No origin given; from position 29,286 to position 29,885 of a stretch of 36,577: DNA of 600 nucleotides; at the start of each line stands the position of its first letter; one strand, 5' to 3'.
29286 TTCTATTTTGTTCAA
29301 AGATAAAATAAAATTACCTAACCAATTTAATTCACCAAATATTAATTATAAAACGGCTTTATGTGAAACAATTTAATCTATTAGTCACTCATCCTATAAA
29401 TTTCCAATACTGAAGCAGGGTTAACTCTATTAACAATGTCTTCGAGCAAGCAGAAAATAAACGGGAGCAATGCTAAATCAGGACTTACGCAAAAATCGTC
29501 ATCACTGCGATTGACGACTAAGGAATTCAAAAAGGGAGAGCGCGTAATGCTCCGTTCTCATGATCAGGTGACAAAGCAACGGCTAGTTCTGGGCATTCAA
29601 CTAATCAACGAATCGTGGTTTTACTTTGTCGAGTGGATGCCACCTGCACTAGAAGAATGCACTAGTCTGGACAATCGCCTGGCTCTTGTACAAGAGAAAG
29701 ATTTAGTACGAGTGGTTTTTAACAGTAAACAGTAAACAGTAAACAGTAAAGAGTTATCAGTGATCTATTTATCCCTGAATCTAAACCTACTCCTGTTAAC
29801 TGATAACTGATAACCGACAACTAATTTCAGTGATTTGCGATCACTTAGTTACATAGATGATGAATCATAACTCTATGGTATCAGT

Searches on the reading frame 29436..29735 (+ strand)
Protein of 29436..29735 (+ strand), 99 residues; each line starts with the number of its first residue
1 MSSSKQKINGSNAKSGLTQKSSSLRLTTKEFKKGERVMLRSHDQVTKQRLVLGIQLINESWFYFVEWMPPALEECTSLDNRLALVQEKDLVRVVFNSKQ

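Call 6: search_protein_families(library=ncbifam, proteins=[window:29436-29735:+], max_evalue=0.01)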
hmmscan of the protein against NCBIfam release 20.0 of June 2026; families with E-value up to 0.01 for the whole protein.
window:29436-29735:+ (99 aa): 0 families

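Call 7: search_protein_families(library=pfam, proteins=[window:29436-29735:+], max_evalue=0.001)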
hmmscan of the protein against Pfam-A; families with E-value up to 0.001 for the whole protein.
window:29436-29735:+ (99 aa): 1 family
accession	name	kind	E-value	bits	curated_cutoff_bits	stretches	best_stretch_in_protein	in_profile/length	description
PF07154.16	DUF1392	-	1.3e-21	77.7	25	1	18-93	75-150/150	Protein of unknown function (DUF1392)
